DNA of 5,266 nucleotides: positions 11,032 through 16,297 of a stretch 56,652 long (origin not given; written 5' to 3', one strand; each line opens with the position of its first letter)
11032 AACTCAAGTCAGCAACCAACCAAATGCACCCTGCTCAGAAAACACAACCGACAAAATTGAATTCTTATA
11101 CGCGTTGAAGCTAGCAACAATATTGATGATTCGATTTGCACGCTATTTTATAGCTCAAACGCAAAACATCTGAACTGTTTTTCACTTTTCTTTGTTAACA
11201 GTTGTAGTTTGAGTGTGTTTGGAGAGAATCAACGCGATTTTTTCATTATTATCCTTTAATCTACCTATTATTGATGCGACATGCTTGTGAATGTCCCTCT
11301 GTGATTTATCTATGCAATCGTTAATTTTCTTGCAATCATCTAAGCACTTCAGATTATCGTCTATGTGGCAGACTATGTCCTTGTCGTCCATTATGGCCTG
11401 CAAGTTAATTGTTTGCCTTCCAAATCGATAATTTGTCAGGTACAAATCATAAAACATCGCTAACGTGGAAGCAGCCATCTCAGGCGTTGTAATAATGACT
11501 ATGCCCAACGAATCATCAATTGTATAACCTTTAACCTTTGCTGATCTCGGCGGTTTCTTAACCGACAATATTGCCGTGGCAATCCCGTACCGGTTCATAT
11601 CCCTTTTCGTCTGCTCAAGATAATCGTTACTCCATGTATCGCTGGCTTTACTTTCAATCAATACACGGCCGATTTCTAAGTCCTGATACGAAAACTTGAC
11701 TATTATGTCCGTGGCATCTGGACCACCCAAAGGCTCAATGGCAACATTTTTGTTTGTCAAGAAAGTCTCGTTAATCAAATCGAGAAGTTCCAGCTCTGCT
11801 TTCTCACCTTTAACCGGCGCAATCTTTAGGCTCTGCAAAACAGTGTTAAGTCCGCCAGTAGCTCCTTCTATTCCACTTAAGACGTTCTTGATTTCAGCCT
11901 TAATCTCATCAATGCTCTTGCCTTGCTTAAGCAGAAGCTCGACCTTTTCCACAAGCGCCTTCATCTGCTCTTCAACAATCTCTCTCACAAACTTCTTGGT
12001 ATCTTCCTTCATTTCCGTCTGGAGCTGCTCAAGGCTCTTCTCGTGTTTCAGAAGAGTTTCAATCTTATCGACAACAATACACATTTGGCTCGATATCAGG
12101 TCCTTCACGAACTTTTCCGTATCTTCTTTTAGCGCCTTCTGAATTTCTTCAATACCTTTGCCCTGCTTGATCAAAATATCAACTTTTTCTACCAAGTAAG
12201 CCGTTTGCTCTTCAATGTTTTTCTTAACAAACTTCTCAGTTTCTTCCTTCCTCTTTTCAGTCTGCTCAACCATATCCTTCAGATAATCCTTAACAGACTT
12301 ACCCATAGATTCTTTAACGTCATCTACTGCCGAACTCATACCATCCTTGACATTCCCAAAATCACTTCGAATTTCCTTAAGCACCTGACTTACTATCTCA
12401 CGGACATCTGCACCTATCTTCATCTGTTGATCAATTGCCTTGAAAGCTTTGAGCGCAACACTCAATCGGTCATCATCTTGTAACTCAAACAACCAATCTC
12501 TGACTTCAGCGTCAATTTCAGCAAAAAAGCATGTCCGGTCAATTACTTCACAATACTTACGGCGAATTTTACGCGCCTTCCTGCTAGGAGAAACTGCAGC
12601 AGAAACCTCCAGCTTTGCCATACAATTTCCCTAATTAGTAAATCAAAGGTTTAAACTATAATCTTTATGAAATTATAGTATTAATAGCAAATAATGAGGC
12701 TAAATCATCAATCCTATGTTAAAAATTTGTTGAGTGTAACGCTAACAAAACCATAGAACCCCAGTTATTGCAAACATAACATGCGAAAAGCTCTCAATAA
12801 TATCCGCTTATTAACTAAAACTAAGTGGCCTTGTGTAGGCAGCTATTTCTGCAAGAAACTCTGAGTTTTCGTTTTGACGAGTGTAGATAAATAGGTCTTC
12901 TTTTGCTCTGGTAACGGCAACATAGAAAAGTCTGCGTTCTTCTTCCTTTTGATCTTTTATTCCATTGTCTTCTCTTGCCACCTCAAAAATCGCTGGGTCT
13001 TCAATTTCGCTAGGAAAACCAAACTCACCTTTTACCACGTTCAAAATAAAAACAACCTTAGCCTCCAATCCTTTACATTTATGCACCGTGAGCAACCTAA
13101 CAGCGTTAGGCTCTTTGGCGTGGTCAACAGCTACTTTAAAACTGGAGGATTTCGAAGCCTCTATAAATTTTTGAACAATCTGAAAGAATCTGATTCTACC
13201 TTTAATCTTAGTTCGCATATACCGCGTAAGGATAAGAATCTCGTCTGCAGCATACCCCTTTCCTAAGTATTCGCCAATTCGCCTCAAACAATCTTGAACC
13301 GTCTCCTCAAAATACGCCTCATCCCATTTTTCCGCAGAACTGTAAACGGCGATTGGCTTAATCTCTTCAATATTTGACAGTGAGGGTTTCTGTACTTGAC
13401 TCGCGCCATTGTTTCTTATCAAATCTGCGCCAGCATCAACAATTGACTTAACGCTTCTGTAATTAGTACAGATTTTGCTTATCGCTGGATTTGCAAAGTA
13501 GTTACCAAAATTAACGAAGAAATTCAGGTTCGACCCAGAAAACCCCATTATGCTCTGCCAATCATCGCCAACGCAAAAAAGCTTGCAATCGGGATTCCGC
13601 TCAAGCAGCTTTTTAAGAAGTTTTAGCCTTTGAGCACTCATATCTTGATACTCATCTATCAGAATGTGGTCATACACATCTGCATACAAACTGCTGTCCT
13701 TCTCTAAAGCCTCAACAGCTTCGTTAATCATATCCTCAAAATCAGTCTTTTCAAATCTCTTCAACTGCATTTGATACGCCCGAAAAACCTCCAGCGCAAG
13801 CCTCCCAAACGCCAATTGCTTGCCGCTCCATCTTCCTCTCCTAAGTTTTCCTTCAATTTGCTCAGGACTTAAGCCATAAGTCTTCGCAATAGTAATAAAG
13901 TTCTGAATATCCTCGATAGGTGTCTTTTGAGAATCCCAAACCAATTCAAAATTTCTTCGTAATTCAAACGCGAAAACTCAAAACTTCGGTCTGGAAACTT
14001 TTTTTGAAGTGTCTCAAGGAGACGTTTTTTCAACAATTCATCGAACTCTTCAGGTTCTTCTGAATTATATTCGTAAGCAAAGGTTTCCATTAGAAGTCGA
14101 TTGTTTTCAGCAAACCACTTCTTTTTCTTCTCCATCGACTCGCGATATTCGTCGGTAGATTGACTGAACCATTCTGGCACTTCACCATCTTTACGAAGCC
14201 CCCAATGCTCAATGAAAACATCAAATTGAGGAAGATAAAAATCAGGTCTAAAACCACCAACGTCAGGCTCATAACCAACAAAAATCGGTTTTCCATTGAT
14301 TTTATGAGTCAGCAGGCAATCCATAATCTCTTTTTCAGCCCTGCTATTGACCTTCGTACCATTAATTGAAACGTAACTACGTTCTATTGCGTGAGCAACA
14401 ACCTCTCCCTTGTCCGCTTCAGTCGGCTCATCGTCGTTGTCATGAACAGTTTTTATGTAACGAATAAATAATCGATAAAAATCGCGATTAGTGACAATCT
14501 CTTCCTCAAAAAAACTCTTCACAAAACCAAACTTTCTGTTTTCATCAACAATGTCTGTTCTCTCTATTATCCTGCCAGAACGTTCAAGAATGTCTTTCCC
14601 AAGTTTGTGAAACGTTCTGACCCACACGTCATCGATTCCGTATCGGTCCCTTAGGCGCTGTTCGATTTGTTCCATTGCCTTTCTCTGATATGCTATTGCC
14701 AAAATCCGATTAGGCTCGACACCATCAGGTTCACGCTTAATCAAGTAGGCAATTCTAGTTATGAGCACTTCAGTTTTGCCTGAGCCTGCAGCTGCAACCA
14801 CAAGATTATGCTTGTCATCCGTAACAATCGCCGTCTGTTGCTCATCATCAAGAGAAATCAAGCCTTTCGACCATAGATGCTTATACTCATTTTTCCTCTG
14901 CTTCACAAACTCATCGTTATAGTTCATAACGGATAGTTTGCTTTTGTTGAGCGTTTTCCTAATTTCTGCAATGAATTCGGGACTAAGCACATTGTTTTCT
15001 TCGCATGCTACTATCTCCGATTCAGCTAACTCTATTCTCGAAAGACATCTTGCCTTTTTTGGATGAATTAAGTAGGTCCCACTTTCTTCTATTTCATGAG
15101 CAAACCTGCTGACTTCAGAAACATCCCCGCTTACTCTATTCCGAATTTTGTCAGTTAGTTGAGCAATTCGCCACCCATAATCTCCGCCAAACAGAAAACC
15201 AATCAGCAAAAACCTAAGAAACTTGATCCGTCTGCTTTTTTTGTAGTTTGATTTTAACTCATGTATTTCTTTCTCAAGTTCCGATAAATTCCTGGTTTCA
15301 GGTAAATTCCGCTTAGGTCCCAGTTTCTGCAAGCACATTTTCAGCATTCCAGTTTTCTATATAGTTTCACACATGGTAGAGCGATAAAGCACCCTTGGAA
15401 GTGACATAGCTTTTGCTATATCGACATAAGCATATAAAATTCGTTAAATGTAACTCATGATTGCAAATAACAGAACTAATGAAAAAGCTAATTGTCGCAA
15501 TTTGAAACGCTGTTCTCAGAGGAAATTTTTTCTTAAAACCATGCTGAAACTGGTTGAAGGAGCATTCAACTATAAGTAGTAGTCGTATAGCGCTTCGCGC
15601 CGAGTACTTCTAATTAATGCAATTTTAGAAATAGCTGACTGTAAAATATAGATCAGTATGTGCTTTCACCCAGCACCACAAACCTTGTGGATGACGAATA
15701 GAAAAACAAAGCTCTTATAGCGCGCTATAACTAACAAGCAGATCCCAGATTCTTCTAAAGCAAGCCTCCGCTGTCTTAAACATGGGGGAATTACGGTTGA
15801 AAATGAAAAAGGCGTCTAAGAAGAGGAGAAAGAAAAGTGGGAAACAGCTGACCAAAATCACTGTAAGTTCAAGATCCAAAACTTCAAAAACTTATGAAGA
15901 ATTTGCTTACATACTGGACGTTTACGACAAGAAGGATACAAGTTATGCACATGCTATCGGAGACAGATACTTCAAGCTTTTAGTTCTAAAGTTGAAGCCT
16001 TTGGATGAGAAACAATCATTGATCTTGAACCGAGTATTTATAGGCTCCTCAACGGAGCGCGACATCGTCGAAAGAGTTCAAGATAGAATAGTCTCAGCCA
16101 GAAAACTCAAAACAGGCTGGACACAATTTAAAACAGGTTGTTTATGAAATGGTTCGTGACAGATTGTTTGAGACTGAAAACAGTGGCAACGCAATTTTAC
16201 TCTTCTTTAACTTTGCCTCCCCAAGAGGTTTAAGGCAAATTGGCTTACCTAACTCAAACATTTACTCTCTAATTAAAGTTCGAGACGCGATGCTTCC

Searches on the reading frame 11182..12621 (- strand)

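Call 3: search_protein_families(library=pfam, proteins=[window:11182-12621:-], max_evalue=1)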
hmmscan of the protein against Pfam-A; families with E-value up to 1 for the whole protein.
window:11182-12621:- (479 aa): 13 families
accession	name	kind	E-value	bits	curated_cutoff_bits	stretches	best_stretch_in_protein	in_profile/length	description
PF03081.22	Exo70_C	-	0.0012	18.4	24.1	1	72-229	75-216/372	Exo70 exocyst complex subunit C-terminal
PF04108.17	ATG17_like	-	0.0019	18.2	43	1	60-266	37-254/355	Autophagy protein ATG17-like domain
PF02645.21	DegV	-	0.0067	16.2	27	0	215-250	118-153/280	Uncharacterised protein, DegV family COG1307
PF04513.17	Baculo_PEP_C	-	0.0078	16.7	38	1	176-266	32-116/140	Baculovirus polyhedron envelope protein, PEP, C terminus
PF17397.7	TSX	-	0.0096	16.5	25.8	1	405-460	61-115/145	TSX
PF01029.23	NusB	-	0.058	14.2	23.1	1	73-140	3-74/133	NusB family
PF01442.23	Apolipoprotein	-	0.19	11.8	90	1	77-232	35-168/190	Apolipoprotein A1/A4/E domain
PF00781.29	DAGK_cat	-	0.26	11.3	23.6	0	183-224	18-60/125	Diacylglycerol kinase catalytic domain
PF24984.1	HEAT_EF3_GNC1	-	0.38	11.6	27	0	161-226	24-86/91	Elongation factor 3/GNC1 HEAT repeat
PF21733.3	Death_3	-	0.64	10.6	27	1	106-193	8-96/106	Death domain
PF18165.6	pP_pnuc_1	-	0.9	9.6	26.3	0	74-178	36-132/133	Predicted pPIWI-associating nuclease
PF18534.6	HBD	-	0.94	10.2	32.9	0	100-139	25-64/84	Helical bundle domain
PF01480.22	PWI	-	1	10.2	22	0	157-175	42-60/72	PWI domain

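Call 4: search_protein_families(library=padloc, proteins=[window:11182-12621:-], max_evalue=1)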
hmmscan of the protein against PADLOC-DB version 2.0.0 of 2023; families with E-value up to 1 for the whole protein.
window:11182-12621:- (479 aa): 9 families
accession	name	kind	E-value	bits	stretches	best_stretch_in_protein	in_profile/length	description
PDLC03842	LeoB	-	0.00052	17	1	91-230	256-392/568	-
PDLC00648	ZorA3|ZorA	-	0.0006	16.6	1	73-232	287-464/692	MotA/ExbB/TolQ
PDLC00647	ZorA3|ZorA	-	0.00062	16.3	1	60-228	342-508/780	MotA/ExbB/TolQ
PDLC00601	ZorA1|ZorA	-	0.0016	15.1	1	71-251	329-505/699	MotA/ExbB/TolQ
PDLC00638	ZorA2|ZorA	-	0.0086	12.9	1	61-265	301-510/545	MotA/ExbB/TolQ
PDLC00598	ZorA1|ZorA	-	0.012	12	1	62-154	380-471/663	MotA/ExbB/TolQ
PDLC00891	JAB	-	0.028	11.9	1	429-474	107-151/159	JAB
PDLC00637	ZorA2|ZorA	-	0.097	9.4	1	17-167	241-379/420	MotA/ExbB/TolQ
PDLC03841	LeoBC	-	0.44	7.6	2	98-245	285-439/601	-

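Call 51: search_protein_families(library=ncbifam, proteins=[window:11182-12621:-], max_evalue=0.01)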
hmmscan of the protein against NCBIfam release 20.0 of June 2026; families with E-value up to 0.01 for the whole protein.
window:11182-12621:- (479 aa): 1 family
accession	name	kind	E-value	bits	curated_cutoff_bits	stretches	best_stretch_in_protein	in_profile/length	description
NF033916.0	antiphage_ZorA_3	subfamily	0.00028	19.9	250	1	73-246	275-444/509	anti-phage ZorAB system protein ZorA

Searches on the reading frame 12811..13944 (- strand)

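Call 3: search_protein_families(library=pfam, proteins=[window:12811-13944:-], max_evalue=1)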
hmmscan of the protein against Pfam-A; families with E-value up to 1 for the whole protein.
window:12811-13944:- (377 aa): 11 families
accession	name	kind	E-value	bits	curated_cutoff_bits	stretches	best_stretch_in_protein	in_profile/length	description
PF00580.27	UvrD-helicase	-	9e-24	85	23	1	3-150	127-270/271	UvrD/REP helicase N-terminal domain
PF13361.12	UvrD_C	-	1.1e-22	81.4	25.6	2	277-355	284-347/350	UvrD-like helicase C-terminal domain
PF13538.12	UvrD_C_2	-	6.4e-12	45.6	27.4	2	332-354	30-52/52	UvrD-like helicase C-terminal domain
PF13245.12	AAA_19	-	4.7e-06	27.3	25.1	1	81-135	82-133/134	AAA domain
PF01443.25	Viral_helicase1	-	4.1e-05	23.9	21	1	334-355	207-228/228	Viral superfamily 1 RNA helicase core domain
PF21445.3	ADDB_N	-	0.0017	18.1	26.6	1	10-117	116-224/290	ADDB, N-terminal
PF13087.12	AAA_12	-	0.0023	17.9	27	1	216-354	92-191/195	AAA domain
PF13401.12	AAA_22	-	0.024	15.4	27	1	49-117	50-113/130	AAA domain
PF15738.11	YafQ_toxin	-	0.069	13.9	30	1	53-102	5-55/88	Bacterial toxin of type II toxin-antitoxin system, YafQ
PF00425.24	Chorismate_bind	-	0.088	12.8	27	1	66-137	2-71/257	chorismate binding enzyme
PF09548.15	Spore_III_AB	-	0.14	12.6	32.5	0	52-88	68-104/170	Stage III sporulation protein AB (spore_III_AB)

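Call 4: search_protein_families(library=padloc, proteins=[window:12811-13944:-], max_evalue=1)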
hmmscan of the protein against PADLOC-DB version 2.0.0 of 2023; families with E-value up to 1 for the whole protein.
window:12811-13944:- (377 aa): 54 families (the best 25 are shown)
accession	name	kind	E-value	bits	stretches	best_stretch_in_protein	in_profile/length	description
PDLC03802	RTasHel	-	1e-38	131.7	2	20-210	132-295/675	DRT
PDLC00117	GajB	-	8.1e-37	125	2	46-242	171-359/604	UrvD helicase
PDLC00132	GajB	-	2.4e-32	110.4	2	50-180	171-303/625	UrvD helicase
PDLC00103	GajB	-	1.1e-31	108.4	2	55-245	173-358/612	UrvD helicase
PDLC00114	GajB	-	2.5e-29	100.3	2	47-198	169-324/635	UrvD helicase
PDLC00107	GajB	-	2e-26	90.8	2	67-198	189-320/587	UrvD helicase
PDLC00123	GajB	-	9.8e-25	85.2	2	91-180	177-263/540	UrvD helicase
PDLC00130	GajB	-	1.2e-24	84.5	2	37-181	149-295/589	UrvD helicase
PDLC00116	GajB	-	5.8e-24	82.7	2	71-243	137-301/557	UrvD helicase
PDLC00110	GajB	-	2.6e-23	80.5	2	51-187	224-372/725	UrvD helicase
PDLC00127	GajB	-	3.2e-23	80.1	2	51-171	159-284/594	UrvD helicase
PDLC00129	GajB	-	2.3e-22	77.3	2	69-182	200-315/594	UrvD helicase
PDLC00119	GajB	-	1.4e-21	75.1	2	90-201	218-320/565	UrvD helicase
PDLC00122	GajB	-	3.4e-20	70.4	3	86-186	157-256/502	UrvD helicase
PDLC00144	GajB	-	6e-20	69.3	2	65-182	132-250/559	UrvD helicase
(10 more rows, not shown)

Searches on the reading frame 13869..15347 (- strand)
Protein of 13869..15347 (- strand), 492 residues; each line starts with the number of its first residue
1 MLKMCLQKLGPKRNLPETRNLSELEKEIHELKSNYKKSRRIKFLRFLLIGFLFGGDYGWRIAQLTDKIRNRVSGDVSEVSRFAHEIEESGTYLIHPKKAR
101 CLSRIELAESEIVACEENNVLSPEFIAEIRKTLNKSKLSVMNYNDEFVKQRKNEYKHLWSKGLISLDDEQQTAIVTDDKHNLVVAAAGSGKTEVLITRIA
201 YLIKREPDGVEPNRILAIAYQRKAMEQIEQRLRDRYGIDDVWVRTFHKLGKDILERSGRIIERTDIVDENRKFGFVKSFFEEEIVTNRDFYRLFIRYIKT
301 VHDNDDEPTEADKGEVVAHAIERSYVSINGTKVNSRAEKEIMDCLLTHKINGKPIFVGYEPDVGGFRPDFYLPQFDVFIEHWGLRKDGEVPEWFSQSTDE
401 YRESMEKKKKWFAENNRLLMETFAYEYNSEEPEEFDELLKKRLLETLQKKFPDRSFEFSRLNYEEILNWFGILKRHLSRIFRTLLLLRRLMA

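Call 3: search_protein_families(library=pfam, proteins=[window:13869-15347:-], max_evalue=1)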
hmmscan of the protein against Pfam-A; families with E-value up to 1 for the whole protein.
window:13869-15347:- (492 aa): 9 families
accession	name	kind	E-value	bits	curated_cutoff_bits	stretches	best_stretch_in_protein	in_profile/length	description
PF00580.27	UvrD-helicase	-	6.1e-24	85.6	23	1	166-315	1-159/271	UvrD/REP helicase N-terminal domain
PF13245.12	AAA_19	-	3.6e-09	37.4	25.1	1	170-278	1-72/134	AAA domain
PF04851.21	ResIII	-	4.4e-05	23.9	22.5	1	149-238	13-79/164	Type III restriction enzyme, res subunit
PF00270.35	DEAD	-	0.00028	21.1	26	1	175-244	11-77/167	DEAD/DEAH box helicase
PF13604.12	AAA_30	-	0.013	15.7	27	1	166-232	2-66/191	AAA domain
PF19231.4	DUF5884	-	0.036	14.7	27.5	1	106-171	15-80/155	Family of unknown function (DUF5884)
PF13086.12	AAA_11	-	0.078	13.2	27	1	166-264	2-93/257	AAA domain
PF13470.12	PIN_3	-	0.083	14.2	27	1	119-198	36-112/115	PIN domain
PF11332.13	DUF3134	-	0.091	13.6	25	0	411-441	27-58/70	Protein of unknown function (DUF3134)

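Call 4: search_protein_families(library=padloc, proteins=[window:13869-15347:-], max_evalue=1)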
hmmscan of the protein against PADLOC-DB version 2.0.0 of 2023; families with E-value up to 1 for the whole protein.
window:13869-15347:- (492 aa): 48 families (the best 25 are shown)
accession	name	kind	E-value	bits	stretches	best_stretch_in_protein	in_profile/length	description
PDLC03802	RTasHel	-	1.1e-18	65.5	1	166-293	6-121/675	DRT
PDLC00132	GajB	-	1e-17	62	1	165-263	3-98/625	UrvD helicase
PDLC00103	GajB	-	2.3e-16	57.8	1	161-304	12-137/612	UrvD helicase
PDLC00107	GajB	-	1.3e-15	55.1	1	167-313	16-172/587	UrvD helicase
PDLC00114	GajB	-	1.3e-14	51.7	1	163-262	5-104/635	UrvD helicase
PDLC00134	GajB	-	1.6e-14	51.8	1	162-267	13-119/431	UrvD helicase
PDLC00127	GajB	-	1.7e-13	48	1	165-249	8-90/594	UrvD helicase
PDLC00121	GajB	-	3.4e-11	40.4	1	169-310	9-154/565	UrvD helicase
PDLC00133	GajB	-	4.7e-11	40.3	1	164-249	10-94/382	UrvD helicase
PDLC00117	GajB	-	5.5e-11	39.6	1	165-234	13-81/604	UrvD helicase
PDLC00116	GajB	-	6.2e-11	39.7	1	171-263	17-110/557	UrvD helicase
PDLC00122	GajB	-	3.5e-10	37.4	1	167-248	5-81/502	UrvD helicase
PDLC00135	GajB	-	1.6e-09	35.2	1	168-248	10-82/603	UrvD helicase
PDLC00144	GajB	-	2.7e-09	34.2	1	164-270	13-121/559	UrvD helicase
PDLC00130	GajB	-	3.6e-08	30.1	1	164-236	2-71/589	UrvD helicase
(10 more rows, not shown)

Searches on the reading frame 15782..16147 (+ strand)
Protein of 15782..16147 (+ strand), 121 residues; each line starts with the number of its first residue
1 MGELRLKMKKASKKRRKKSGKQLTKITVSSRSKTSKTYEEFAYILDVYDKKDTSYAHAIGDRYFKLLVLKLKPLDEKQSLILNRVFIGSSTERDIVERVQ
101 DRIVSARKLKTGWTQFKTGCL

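Call 3: search_protein_families(library=pfam, proteins=[window:15782-16147:+], max_evalue=1)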
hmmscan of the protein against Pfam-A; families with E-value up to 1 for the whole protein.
window:15782-16147:+ (121 aa): 1 family
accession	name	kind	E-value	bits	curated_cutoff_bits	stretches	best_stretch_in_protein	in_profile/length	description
PF04919.18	DUF655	-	0.025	15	22.2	1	51-103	24-73/181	Protein of unknown function (DUF655)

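Call 4: search_protein_families(library=padloc, proteins=[window:15782-16147:+], max_evalue=1)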
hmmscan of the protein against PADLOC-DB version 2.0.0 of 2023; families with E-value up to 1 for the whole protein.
window:15782-16147:+ (121 aa): 1 family
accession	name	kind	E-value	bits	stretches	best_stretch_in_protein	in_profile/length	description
PDLC00146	GajB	-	0.0008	16.3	1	8-101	198-290/663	UrvD helicase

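Call 51: search_protein_families(library=ncbifam, proteins=[window:15782-16147:+], max_evalue=0.01)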
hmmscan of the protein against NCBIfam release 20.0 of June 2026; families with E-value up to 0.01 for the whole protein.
window:15782-16147:+ (121 aa): 0 families

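Call 80: search_protein_families(library=pfam, proteins=[window:15782-16147:+], max_evalue=1)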
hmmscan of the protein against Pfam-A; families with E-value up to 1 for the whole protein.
window:15782-16147:+ (121 aa): 1 family
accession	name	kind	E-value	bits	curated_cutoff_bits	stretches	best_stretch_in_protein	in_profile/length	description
PF04919.18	DUF655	-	0.025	15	22.2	1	51-103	24-73/181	Protein of unknown function (DUF655)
